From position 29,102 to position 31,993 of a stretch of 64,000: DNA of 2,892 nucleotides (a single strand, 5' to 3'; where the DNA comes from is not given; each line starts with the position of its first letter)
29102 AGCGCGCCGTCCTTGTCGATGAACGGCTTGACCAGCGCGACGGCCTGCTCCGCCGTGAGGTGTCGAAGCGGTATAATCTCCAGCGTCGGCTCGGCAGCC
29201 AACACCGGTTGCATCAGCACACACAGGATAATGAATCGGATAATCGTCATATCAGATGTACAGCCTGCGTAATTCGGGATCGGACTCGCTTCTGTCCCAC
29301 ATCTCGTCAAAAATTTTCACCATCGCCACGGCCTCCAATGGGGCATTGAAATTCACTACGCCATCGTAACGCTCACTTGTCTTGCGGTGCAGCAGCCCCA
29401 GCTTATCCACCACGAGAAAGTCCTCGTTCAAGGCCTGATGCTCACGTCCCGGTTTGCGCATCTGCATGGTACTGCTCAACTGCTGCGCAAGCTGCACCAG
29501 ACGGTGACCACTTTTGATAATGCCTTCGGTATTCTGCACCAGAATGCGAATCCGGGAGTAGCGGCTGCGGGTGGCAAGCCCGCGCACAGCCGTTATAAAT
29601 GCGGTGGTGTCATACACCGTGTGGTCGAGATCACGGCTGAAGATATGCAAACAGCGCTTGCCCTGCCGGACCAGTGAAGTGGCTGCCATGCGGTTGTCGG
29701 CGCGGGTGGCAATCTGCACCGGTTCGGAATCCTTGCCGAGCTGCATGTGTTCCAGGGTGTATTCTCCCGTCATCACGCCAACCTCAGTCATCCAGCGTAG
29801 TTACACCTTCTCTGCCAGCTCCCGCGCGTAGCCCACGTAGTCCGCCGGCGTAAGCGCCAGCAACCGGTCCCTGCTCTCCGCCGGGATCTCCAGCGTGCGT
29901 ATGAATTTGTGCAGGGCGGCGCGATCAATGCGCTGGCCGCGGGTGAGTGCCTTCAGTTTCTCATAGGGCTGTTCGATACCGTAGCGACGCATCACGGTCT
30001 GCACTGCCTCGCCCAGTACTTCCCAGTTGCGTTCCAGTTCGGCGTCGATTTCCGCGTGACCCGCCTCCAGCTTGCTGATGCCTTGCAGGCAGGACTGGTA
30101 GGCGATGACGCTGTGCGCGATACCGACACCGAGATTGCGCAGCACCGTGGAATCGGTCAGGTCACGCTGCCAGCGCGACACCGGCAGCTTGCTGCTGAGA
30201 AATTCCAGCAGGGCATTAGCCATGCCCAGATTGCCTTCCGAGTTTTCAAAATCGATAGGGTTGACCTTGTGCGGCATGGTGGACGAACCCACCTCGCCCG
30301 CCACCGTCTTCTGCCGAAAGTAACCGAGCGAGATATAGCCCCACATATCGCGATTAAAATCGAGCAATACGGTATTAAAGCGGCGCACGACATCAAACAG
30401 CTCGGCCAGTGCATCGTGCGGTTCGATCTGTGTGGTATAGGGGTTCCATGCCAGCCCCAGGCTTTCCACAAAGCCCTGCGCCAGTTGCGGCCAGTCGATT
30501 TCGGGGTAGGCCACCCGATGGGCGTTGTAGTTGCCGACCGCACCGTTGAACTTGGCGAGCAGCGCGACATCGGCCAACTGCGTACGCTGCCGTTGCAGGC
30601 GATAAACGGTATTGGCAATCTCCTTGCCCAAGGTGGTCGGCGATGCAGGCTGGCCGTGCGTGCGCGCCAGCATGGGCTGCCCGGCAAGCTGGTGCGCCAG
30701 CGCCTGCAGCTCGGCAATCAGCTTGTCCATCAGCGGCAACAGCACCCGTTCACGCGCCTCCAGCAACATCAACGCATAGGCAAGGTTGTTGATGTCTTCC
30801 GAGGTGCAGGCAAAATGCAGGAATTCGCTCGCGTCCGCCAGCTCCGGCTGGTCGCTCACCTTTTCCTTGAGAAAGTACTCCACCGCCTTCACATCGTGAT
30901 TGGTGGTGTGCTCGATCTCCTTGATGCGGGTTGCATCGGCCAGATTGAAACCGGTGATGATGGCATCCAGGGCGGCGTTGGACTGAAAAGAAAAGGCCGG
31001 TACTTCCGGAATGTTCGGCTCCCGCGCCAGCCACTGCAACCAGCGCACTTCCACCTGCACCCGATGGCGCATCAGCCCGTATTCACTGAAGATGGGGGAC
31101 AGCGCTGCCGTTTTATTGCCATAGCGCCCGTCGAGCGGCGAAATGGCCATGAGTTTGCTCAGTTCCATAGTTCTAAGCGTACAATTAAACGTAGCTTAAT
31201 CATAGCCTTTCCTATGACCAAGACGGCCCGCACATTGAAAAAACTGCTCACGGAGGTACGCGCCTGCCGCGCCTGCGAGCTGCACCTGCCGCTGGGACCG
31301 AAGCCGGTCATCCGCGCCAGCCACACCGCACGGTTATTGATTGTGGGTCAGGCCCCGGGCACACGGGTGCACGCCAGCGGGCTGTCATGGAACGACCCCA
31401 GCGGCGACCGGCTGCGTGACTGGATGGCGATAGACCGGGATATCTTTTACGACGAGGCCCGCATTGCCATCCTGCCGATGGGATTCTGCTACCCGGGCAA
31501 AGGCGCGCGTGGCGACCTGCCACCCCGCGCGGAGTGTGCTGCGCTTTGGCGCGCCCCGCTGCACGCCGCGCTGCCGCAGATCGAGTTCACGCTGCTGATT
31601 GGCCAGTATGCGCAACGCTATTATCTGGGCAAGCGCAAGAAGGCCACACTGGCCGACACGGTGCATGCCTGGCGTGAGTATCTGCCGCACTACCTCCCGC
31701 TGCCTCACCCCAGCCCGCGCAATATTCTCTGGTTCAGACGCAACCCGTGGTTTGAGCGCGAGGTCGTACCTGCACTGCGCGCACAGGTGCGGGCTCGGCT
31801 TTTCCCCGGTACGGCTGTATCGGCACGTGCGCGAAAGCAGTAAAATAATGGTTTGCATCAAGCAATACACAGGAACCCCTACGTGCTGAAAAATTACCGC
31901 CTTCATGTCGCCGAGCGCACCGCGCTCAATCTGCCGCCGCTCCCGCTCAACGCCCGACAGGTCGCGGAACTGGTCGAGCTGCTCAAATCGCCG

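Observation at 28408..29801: Miniature secretin-like protein and partner translationally coupled to purB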

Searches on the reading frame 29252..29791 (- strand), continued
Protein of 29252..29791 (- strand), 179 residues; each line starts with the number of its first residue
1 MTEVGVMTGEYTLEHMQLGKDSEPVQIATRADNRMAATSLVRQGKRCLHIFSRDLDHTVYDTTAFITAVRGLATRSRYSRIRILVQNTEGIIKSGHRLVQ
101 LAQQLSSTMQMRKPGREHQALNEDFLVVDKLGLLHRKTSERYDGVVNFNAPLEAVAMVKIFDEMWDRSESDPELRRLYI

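Call 45: find_related_loci(query=A3, collection=metagenome_contigs, flank=4000)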
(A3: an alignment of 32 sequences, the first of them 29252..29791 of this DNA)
Query A3 (179 aa) in metagenome_contigs; peptide patterns used: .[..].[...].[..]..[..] (x = any residue, [..] = any of these).
247 stretches matched a pattern; 98 encode a relative of the query (tblastn E <= 1e-3); the best 80 are kept; 80 distinct loci.
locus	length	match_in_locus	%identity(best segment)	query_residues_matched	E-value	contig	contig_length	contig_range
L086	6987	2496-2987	52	14-177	3e-55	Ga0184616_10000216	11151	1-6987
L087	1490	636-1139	47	12-179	1e-56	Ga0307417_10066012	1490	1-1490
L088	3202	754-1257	48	12-179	2e-53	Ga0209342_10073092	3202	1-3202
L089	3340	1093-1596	47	12-179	9e-53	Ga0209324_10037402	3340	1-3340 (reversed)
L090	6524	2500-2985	51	18-179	2e-52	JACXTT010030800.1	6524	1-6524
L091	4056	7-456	51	30-179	8e-51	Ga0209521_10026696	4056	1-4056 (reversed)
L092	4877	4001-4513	48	8-179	1e-50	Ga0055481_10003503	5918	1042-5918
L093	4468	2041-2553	48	8-179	4e-48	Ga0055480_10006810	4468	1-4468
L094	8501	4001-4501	47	13-179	6e-47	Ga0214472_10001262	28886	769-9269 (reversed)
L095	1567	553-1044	42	16-179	5e-42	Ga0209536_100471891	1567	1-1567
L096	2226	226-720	42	17-179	2e-40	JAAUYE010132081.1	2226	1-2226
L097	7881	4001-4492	43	18-179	6e-40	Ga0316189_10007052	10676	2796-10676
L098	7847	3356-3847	43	18-179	6e-40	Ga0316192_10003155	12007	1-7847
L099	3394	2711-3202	41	18-179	7e-40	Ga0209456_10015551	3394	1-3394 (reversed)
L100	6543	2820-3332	40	9-179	7e-39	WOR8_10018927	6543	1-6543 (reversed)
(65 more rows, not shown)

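Call 65: search_protein_families(library=padloc, proteins=[window:29252-29791:-], max_evalue=0.01)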
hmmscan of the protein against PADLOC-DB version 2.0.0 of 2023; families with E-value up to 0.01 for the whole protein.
window:29252-29791:- (179 aa): 0 families

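Call 66: search_protein_families(library=phrogs, proteins=[window:29252-29791:-], max_evalue=0.01)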
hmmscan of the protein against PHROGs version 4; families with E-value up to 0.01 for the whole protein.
window:29252-29791:- (179 aa): 0 families

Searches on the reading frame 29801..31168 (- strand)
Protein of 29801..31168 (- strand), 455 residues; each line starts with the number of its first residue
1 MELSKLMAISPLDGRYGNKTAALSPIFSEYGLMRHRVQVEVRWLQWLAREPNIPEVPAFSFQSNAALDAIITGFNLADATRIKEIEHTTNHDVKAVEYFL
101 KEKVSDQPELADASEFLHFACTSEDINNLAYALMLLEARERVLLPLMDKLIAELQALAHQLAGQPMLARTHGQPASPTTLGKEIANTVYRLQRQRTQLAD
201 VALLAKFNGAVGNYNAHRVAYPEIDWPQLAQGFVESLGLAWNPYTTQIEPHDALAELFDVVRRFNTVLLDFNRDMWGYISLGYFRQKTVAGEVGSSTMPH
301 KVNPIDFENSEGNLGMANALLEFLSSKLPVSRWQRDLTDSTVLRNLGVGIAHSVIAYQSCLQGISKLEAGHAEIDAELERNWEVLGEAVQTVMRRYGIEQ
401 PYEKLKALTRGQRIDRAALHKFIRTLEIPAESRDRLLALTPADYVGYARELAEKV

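Call 3: search_protein_families(library=pfam, proteins=[window:29801-31168:-], max_evalue=1)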
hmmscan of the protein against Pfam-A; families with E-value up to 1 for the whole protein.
window:29801-31168:- (455 aa): 2 families
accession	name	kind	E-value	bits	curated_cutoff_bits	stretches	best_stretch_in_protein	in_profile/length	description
PF00206.25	Lyase_1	-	1.7e-61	208.8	27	1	14-312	1-305/312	Lyase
PF08328.16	ASL_C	-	1.1e-49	167.8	35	1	331-445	1-115/115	Adenylosuccinate lyase C-terminal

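Call 4: search_protein_families(library=ncbifam, proteins=[window:29801-31168:-], max_evalue=1)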
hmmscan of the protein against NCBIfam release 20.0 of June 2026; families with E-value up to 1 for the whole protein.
window:29801-31168:- (455 aa): 13 families
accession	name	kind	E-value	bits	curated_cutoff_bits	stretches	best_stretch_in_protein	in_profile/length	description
NF006764.0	PRK09285.1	equivalog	2.8e-227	754.5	446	1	1-454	1-454/456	adenylosuccinate lyase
TIGR00928.1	purB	equivalog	1.6e-124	416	326.2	1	12-455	1-435/436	adenylosuccinate lyase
TIGR02426.1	protocat_pcaB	equivalog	1.5e-23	83.3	355.75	1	26-307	14-278/338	3-carboxy-cis,cis-muconate cycloisomerase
NF006500.1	PRK08937.2-4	subfamily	3.5e-21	75.5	626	1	79-455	68-442/448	adenylosuccinate lyase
NF006554.0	PRK09053.1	equivalog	2.3e-20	72.8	595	1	22-306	17-290/453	3-carboxy-cis,cis-muconate cycloisomerase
NF052536.2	CoM_syn_XcbD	exception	3.6e-19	68.8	600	1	76-304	65-286/443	3-sulfopropionylcysteine synthase XcbD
NF004631.0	PRK05975.1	equivalog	3.3e-15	55.9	371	1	83-308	70-286/352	3-carboxy-cis,cis-muconate cycloisomerase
NF052556.1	NtrsucLyaStm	equivalog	4.5e-10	39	650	1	88-305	86-308/466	nitrosuccinate lyase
TIGR00979.1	fumC_II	equivalog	2.4e-09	36.5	664.75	1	136-308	150-328/458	class II fumarate hydratase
NF009089.0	PRK12425.1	equivalog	1.3e-06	27.6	840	1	120-308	135-329/464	class II fumarate hydratase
NF008909.0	PRK12273.1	subfamily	2.1e-05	23.6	510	1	141-305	160-330/474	aspartate ammonia-lyase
NF005218.0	PRK06705.1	equivalog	0.0035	16.2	883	1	97-195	90-187/502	argininosuccinate lyase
NF008964.0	PRK12308.1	equivalog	0.014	13.7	657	1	137-315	122-297/624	argininosuccinate lyase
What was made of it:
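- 29801..31168 (-): purB, adenylosuccinate lyase (455 aa), the first gene of the string. NCBIfam NF006764 E=2.8e-227; Pfam Lyase_1 + ASL_C (calls 3, 4)
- Checked: purB: 31168..29801, 455 aa. NCBIfam adenylosuccinate lyase E=2.8e-227 (call 4).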

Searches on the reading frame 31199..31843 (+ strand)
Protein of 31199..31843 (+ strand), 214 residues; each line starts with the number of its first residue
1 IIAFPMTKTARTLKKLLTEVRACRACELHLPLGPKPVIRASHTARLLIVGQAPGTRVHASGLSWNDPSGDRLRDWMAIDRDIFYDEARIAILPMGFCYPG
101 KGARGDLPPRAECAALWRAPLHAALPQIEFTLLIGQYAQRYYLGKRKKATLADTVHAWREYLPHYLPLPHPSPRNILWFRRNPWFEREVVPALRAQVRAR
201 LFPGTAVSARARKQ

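Call 74: search_protein_families(library=pfam, proteins=[window:31199-31843:+], max_evalue=0.00001)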
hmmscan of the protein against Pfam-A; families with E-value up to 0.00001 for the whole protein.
window:31199-31843:+ (214 aa): 1 family
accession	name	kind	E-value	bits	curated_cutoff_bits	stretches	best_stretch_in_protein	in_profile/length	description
PF03167.25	UDG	-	5.6e-22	78.8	24.3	1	43-194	7-141/141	Uracil DNA glycosylase superfamily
